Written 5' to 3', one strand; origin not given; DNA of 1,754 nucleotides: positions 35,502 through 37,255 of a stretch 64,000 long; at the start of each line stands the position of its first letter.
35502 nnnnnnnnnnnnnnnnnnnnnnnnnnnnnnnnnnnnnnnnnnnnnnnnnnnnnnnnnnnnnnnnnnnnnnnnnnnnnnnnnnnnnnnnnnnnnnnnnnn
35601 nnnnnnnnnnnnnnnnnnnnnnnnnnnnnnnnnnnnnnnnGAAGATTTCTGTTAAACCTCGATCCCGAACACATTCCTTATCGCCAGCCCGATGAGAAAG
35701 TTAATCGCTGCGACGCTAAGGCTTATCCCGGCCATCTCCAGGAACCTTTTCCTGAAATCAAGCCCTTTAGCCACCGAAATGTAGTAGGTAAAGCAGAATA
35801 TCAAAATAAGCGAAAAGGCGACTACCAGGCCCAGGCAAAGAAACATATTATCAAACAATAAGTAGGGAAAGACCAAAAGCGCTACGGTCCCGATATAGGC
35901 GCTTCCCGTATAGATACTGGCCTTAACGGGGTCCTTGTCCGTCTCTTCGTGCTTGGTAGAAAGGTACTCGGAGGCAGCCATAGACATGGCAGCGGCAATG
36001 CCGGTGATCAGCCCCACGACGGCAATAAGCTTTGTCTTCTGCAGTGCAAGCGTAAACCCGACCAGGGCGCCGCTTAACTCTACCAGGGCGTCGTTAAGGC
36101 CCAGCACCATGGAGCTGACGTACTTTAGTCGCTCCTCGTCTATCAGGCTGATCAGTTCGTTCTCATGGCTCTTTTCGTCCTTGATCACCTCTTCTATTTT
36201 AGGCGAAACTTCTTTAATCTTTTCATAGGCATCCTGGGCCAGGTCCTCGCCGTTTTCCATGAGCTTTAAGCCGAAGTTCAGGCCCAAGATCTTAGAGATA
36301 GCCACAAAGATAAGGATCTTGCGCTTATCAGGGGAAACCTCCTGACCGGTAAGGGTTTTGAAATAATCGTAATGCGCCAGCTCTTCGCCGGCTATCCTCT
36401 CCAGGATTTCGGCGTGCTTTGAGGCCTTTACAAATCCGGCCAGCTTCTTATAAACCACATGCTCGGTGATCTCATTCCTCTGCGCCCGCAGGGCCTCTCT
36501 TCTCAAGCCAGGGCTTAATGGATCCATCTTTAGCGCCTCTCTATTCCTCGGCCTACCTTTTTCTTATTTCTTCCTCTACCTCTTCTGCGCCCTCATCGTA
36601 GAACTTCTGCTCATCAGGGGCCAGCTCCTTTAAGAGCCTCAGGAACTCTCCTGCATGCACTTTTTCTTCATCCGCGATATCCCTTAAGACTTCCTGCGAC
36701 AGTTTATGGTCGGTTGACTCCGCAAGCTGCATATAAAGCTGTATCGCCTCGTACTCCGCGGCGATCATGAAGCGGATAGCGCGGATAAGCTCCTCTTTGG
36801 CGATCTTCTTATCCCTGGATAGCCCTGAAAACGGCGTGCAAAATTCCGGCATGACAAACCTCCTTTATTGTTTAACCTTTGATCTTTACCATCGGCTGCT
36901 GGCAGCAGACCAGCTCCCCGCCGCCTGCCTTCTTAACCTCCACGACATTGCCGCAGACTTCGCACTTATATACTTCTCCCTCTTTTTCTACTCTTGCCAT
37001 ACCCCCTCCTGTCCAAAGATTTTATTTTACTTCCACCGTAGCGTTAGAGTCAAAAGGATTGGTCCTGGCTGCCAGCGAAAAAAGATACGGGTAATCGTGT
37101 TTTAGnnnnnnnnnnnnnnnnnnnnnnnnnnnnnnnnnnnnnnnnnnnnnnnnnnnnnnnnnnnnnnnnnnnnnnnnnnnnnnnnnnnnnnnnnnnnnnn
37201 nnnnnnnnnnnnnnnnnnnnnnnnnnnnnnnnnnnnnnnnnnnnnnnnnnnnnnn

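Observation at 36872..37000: Unannotated 42-codon desulforedoxin gene missing from the ORF track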

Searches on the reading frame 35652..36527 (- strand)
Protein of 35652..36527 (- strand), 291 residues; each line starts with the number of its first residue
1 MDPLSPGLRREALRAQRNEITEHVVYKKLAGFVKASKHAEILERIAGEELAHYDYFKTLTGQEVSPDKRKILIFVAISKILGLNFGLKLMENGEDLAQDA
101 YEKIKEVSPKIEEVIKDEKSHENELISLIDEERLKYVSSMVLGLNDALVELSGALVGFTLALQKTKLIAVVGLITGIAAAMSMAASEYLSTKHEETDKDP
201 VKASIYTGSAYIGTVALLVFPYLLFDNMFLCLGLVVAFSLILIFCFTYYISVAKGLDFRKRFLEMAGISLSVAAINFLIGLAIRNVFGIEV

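Call 3: search_protein_families(library=pfam, proteins=[window:35652-36527:-], max_evalue=0.01)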
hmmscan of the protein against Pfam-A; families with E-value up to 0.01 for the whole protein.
window:35652-36527:- (291 aa): 2 families
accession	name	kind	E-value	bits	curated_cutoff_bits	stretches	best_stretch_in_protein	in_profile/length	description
PF01988.24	VIT1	-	1.3e-14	55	28.1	2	138-195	2-60/214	VIT family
PF02915.23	Rubrerythrin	-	9e-06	26.5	22.8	0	15-61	6-54/137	Rubrerythrin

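Call 4: search_protein_families(library=ncbifam, proteins=[window:35652-36527:-], max_evalue=0.01)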
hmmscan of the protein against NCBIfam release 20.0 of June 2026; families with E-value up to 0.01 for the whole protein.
window:35652-36527:- (291 aa): 2 families
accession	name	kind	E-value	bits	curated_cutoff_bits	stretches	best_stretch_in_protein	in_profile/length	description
NF037960.1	MFS_trans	subfamily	1.6e-05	24.2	150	1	150-282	232-367/382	MFS transporter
NF045676.1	FeExpMbfA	equivalog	0.00036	20.1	450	1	103-241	139-275/318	iron exporter MbfA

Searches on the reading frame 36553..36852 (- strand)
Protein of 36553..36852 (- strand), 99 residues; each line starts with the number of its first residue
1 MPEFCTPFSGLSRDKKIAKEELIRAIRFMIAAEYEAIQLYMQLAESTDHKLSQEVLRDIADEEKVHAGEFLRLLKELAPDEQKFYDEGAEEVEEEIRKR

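Call 3: search_protein_families(library=pfam, proteins=[window:36553-36852:-], max_evalue=0.01)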
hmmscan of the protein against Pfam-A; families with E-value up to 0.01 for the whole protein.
window:36553-36852:- (99 aa): 4 families
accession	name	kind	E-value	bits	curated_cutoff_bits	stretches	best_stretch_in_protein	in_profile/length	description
PF02915.23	Rubrerythrin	-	4.1e-08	34.1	22.8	1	30-86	7-65/137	Rubrerythrin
PF22277.2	EncFtn-like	-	0.00093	19.4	27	1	20-74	14-67/85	EncFtn-like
PF05067.18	Mn_catalase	-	0.0023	17.4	27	1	18-83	135-200/284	Manganese containing catalase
PF03232.19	COQ7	-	0.0055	16.8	23.5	1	22-76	3-58/169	Ubiquinone biosynthesis protein COQ7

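Call 4: search_protein_families(library=ncbifam, proteins=[window:36553-36852:-], max_evalue=0.01)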
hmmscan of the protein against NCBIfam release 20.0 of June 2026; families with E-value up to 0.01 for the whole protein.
window:36553-36852:- (99 aa): 3 families
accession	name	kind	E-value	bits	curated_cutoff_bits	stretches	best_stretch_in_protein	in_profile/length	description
NF058679.1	EncB_fam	subfamily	1.4e-26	92.8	90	1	1-97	1-96/117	encapsulin nanocompartment ferritin-likeEncB family encapsulin nanocompartment ferritin-like cargo protein cargo protein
TIGR04535.1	ferrit_encaps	subfamily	1e-22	80.2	125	1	6-95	3-90/114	encapsulin-associated ferritin-like protein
NF058678.1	EncB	exception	0.0043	17.2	210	1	23-78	12-67/160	encapsulin nanocompartment ferritin-like cargo protein EncB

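Call 8: list_cluster_members(proteins=[P0001, window:36553-36852:-, window:37022-37765:-])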
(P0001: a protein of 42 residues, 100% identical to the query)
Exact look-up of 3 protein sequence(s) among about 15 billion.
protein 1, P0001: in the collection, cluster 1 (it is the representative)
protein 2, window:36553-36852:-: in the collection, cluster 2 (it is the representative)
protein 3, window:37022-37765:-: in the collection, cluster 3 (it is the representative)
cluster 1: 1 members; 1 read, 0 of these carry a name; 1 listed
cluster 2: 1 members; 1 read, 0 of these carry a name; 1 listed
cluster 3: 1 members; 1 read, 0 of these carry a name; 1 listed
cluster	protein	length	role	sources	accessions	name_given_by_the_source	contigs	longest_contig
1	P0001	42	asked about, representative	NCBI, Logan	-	-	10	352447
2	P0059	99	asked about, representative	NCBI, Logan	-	-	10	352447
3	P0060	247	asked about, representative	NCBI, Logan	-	-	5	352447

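Call 33: find_homologous_proteins(query=window:36553-36852:-, max_evalue=0.00001)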
Query window:36553-36852:- (99 aa): 8000 proteins with E <= 0.00001 among 8000 candidates; the best 120 are listed.
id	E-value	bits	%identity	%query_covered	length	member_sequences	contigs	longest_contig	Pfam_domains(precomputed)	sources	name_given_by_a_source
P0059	1.8e-55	203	100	100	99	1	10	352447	PF02915.24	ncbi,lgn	-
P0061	3.2e-48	180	90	87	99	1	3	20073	PF02915.24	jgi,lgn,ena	-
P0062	3.4e-48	180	87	87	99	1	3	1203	PF02915.24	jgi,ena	-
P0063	4.5e-48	179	88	100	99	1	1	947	PF02915.24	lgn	-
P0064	4.9e-48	179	87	87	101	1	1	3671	PF02915.24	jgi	jgi:rubrerythrin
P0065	5.5e-48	179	88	87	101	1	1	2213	PF02915.24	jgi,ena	-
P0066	8.5e-48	178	88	99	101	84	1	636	PF02915.24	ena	-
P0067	8.9e-48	178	87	100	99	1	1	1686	PF02915.24,PF22277.3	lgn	-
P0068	1.0e-47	178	87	90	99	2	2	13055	PF02915.24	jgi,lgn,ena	-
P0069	1.2e-47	178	88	87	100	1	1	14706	PF02915.24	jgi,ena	-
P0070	1.3e-47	178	85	100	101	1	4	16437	PF02915.24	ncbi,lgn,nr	ncbi:MAG: ferritin family protein [Candidatus Omnitrophica bacterium]|nr:ferritin family protein [Ca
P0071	2.0e-47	177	86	100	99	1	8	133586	PF02915.24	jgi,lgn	jgi:rubrerythrin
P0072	2.1e-47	177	88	90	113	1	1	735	PF02915.24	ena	-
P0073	2.2e-47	177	84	90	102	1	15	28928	PF02915.24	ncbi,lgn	-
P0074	2.2e-47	177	86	100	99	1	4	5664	PF02915.24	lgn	-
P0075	2.5e-47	177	88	97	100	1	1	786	PF02915.24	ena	-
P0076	2.7e-47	177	87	99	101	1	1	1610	PF02915.24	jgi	-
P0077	2.8e-47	177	87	99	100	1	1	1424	PF02915.24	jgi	jgi:rubrerythrin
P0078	3.0e-47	177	85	87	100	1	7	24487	PF02915.24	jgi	jgi:rubrerythrin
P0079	3.2e-47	177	87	87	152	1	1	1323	PF02915.24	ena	-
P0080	3.2e-47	177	87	99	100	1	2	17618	PF02915.24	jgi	jgi:rubrerythrin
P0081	3.4e-47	176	87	100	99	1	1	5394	PF02915.24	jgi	jgi:rubrerythrin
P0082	3.5e-47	176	85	100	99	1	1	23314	PF02915.24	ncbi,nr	ncbi:MAG: rubrerythrin [Candidatus Omnitrophica bacterium]|nr:rubrerythrin [Candidatus Omnitrophota 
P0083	3.5e-47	176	86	87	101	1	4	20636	PF02915.24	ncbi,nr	ncbi:MAG: rubrerythrin [Candidatus Omnitrophica bacterium]|nr:rubrerythrin [Candidatus Omnitrophota 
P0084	3.6e-47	176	86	100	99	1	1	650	PF02915.24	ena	-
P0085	3.7e-47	176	87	87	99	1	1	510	PF02915.24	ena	-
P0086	4.0e-47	176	86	100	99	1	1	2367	PF02915.24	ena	-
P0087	4.2e-47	176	85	87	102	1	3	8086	PF02915.24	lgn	-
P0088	4.8e-47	176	86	87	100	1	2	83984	PF02915.24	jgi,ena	-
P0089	4.8e-47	176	86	87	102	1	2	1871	PF02915.24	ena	-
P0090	5.9e-47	176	87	99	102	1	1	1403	PF02915.24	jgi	-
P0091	6.3e-47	176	84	100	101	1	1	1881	PF02915.24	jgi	jgi:rubrerythrin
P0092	6.6e-47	176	85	87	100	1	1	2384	PF02915.24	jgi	jgi:rubrerythrin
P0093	6.7e-47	175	85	87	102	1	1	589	PF02915.24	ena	-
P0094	8.0e-47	175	86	87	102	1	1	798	PF02915.24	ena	-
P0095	8.4e-47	175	87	87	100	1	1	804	PF02915.24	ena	-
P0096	9.4e-47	175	87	99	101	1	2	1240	PF02915.24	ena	-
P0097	1.1e-46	175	85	87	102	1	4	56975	PF02915.24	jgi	jgi:rubrerythrin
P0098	1.1e-46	175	87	87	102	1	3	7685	PF02915.24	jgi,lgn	jgi:rubrerythrin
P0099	1.1e-46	175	86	100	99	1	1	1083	PF02915.24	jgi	jgi:rubrerythrin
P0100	1.1e-46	175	84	90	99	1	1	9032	PF02915.24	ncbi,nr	ncbi:MAG: ferritin family protein [Candidatus Omnitrophica bacterium]|nr:ferritin family protein [Ca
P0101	1.1e-46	175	87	90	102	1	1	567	PF02915.24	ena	-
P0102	1.1e-46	175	87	99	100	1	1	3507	PF02915.24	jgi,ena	-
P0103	1.1e-46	175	85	87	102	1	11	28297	PF02915.24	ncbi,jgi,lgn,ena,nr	ncbi:MAG: ferritin family protein [Candidatus Ancaeobacter aquaticus]|nr:ferritin family protein [Ca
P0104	1.2e-46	175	85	100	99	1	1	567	PF02915.24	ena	-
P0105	1.2e-46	175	85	90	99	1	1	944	PF02915.24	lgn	-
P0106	1.3e-46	175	84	100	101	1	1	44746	PF02915.24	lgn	-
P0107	1.4e-46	175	86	87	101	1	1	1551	PF02915.24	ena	-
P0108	1.5e-46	174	85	87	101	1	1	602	PF02915.24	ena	-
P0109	1.5e-46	174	84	87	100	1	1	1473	PF02915.24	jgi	jgi:rubrerythrin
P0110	1.6e-46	174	84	87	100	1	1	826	PF02915.24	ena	-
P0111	1.7e-46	174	84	100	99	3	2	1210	PF02915.24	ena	-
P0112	1.7e-46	174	86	99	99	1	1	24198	PF02915.24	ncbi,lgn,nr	ncbi:MAG: hypothetical protein JXD22_08025 [Sedimentisphaerales bacterium]|nr:hypothetical protein [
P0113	1.7e-46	174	84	99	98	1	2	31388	PF02915.24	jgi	-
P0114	1.7e-46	174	87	86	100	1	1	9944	PF02915.24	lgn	-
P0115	1.9e-46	174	85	90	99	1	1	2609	PF02915.24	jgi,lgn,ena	-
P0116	1.9e-46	174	85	87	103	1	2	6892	PF02915.24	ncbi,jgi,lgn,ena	jgi:rubrerythrin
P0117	1.9e-46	174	86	100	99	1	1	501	PF02915.24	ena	-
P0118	1.9e-46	174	85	100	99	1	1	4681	PF02915.24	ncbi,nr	ncbi:MAG: rubrerythrin [Candidatus Omnitrophica bacterium]|nr:rubrerythrin [Candidatus Omnitrophota 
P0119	2.0e-46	174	86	99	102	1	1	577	PF02915.24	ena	-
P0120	2.0e-46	174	84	100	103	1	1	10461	PF02915.24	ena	-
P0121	2.3e-46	174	84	100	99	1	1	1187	PF02915.24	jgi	-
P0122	2.3e-46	174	85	87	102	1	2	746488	PF02915.24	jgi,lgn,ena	-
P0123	2.3e-46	174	84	87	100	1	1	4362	PF02915.24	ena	-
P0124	2.5e-46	174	87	87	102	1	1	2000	PF02915.24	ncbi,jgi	-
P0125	2.5e-46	174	82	100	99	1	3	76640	PF02915.24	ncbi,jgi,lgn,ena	-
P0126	2.6e-46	174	86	87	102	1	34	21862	PF02915.24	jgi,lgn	jgi:rubrerythrin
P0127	2.7e-46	174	84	99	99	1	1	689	PF02915.24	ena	-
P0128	2.7e-46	174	86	99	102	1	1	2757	PF02915.24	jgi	-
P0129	2.8e-46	174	84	87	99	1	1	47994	PF02915.24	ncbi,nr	ncbi:MAG: hypothetical protein JW803_01855 [Endomicrobiales bacterium]|nr:hypothetical protein [Endo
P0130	2.9e-46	173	88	99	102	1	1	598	PF02915.24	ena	-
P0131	2.9e-46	173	87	90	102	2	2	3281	PF02915.24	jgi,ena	-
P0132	3.0e-46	173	83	99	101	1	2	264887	PF02915.24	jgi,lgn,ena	-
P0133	3.0e-46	173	85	99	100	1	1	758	PF02915.24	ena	-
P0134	3.0e-46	173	84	100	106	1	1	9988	PF02915.24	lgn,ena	-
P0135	3.5e-46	173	84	90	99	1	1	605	PF02915.24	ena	-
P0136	3.5e-46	173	83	100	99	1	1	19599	PF02915.24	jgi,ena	-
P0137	3.5e-46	173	83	87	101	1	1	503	PF02915.24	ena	-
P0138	3.5e-46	173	85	87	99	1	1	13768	PF02915.24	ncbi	-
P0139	3.5e-46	173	84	100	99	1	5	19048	PF02915.24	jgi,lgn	-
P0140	3.5e-46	173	86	99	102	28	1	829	PF02915.24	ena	-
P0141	3.6e-46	173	84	99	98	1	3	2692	PF02915.24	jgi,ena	-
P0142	3.6e-46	173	86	86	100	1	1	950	PF02915.24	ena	-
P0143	3.7e-46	173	85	100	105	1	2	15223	PF02915.24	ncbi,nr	ncbi:MAG: rubrerythrin [Candidatus Omnitrophica bacterium]|nr:rubrerythrin [Candidatus Omnitrophota 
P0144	4.0e-46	173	83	100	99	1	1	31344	PF02915.24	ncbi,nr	ncbi:MAG: rubrerythrin [Candidatus Omnitrophica bacterium]|nr:rubrerythrin [Candidatus Omnitrophota 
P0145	4.0e-46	173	83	87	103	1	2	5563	PF02915.24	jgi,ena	-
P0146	4.0e-46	173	86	99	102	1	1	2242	PF02915.24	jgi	-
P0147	4.5e-46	173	86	87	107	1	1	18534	PF02915.24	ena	-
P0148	4.6e-46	173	84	99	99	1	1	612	PF02915.24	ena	-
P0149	4.9e-46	173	85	99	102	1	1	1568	PF02915.24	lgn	-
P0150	5.0e-46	173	83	90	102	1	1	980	PF02915.24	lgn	-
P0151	5.0e-46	173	83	90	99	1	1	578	PF02915.24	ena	-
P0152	5.1e-46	173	84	90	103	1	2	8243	PF02915.24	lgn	-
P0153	5.1e-46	173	83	87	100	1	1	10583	PF02915.24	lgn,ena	-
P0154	5.3e-46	173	84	87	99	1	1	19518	PF02915.24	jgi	jgi:rubrerythrin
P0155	5.6e-46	173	84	90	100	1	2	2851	PF02915.24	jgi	-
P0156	5.7e-46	173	85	99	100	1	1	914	PF02915.24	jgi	jgi:rubrerythrin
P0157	6.1e-46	172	86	100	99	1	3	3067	PF02915.24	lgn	-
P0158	6.1e-46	172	84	99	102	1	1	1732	PF02915.24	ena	-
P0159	6.1e-46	172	86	87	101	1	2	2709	PF02915.24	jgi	jgi:rubrerythrin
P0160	6.3e-46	172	83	100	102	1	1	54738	PF02915.24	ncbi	ncbi:MAG: ferritin family protein [Candidatus Omnitrophota bacterium]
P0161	6.8e-46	172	86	99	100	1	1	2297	PF02915.24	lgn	-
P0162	7.2e-46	172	84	87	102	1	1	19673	PF02915.24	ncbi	-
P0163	7.2e-46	172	83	100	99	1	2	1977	PF02915.24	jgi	jgi:rubrerythrin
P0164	7.5e-46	172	85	99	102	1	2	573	PF02915.24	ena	-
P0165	8.0e-46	172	84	100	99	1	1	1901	PF02915.24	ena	-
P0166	8.1e-46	172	84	90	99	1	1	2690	PF02915.24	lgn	-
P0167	8.3e-46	172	85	99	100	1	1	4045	PF02915.24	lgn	-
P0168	8.7e-46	172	85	87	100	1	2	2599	PF02915.24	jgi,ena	-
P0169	8.9e-46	172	82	100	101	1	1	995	PF02915.24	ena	-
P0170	8.9e-46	172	84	100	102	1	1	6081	PF02915.24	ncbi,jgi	-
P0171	9.2e-46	172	84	90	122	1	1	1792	PF02915.24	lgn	-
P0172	9.3e-46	172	86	86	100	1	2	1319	PF02915.24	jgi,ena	-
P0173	9.6e-46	172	85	99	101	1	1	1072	PF02915.24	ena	-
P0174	1.1e-45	172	85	90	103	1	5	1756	PF02915.24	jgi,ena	-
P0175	1.1e-45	172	85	99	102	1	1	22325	PF02915.24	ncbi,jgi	-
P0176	1.1e-45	172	85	90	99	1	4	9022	PF02915.24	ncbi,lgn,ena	ncbi:MAG: ferritin family protein [Candidatus Omnitrophota bacterium]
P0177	1.2e-45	172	82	100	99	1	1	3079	PF02915.24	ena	-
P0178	1.2e-45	172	82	100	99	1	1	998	PF02915.24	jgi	-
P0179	1.2e-45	172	85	99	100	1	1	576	PF02915.24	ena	-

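Call 34: find_related_loci(query=window:36553-36852:-, collection=metagenome_contigs, flank=4000)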
Query window:36553-36852:- (99 aa) in metagenome_contigs; peptide patterns used: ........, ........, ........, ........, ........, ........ (x = any residue, [..] = any of these).
600 stretches matched a pattern (row limit reached: there are more); 541 encode a relative of the query (tblastn E <= 1e-3); the best 80 are kept; 80 distinct loci.
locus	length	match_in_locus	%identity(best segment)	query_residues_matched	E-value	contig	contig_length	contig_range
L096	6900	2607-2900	88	1-98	5e-55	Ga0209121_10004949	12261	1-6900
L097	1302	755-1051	87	1-99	2e-57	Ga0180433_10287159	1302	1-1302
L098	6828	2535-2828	87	1-98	7e-54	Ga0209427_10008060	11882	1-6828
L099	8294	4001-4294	83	1-98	3e-53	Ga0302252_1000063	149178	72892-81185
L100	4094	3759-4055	84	1-99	4e-52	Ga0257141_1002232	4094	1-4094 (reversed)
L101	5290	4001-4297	82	1-99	2e-52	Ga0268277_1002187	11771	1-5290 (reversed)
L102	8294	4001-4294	83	1-98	1e-51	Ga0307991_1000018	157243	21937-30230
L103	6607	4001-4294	82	1-98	4e-51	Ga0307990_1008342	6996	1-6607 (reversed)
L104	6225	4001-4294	82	1-98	6e-51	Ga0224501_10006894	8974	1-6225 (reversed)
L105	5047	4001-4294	80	1-98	3e-50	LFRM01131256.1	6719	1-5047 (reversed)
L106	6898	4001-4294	80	1-98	2e-50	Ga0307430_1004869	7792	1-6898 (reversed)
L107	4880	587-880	82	1-98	2e-50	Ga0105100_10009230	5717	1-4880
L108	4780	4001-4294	81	1-98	2e-50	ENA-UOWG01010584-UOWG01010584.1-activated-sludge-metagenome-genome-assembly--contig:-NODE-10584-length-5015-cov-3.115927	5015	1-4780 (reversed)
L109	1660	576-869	79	1-98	3e-51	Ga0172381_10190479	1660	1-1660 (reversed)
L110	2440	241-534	79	1-98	3e-50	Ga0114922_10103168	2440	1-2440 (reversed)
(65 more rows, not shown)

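Call 43: search_solved_structures(query=window:36553-36852:-, max_evalue=0.01, show_alignments=2)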
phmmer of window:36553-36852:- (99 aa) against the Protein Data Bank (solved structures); distinct sequences matched with E-value up to 0.01: 5.
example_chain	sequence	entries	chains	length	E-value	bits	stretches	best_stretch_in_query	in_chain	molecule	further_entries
5n5e_e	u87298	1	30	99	4.6e-15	59.3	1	11-94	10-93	PFC_05175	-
2e0z_A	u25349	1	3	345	5.7e-14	55.8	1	11-94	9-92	Virus-like particle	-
7s8t_A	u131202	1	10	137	7.7e-10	42.6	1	6-90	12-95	EncC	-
1vjx_A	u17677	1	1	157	0.00057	23.9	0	24-76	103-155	putative ferritin-like diiron-carboxylate protein TM1526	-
2fzf_A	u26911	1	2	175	0.0012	22.8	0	16-85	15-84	hypothetical protein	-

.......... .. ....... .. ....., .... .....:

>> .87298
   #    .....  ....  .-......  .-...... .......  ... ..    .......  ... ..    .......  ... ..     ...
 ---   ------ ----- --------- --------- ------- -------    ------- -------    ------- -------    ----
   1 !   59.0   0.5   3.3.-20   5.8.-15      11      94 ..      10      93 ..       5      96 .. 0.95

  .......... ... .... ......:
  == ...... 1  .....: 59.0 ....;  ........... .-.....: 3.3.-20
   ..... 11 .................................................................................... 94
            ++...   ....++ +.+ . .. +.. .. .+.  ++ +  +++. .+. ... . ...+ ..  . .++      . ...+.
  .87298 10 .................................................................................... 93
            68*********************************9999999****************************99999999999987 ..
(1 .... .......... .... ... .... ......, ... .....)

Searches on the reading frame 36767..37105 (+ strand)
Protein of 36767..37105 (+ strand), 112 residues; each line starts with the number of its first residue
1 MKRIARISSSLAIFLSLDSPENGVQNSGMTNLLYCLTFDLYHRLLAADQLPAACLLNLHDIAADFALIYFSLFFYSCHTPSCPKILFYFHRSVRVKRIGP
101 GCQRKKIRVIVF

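Call 48: search_protein_families(library=pfam, proteins=[window:36767-37105:+], max_evalue=0.001)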
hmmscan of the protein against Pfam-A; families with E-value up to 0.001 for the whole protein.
window:36767-37105:+ (112 aa): 0 families
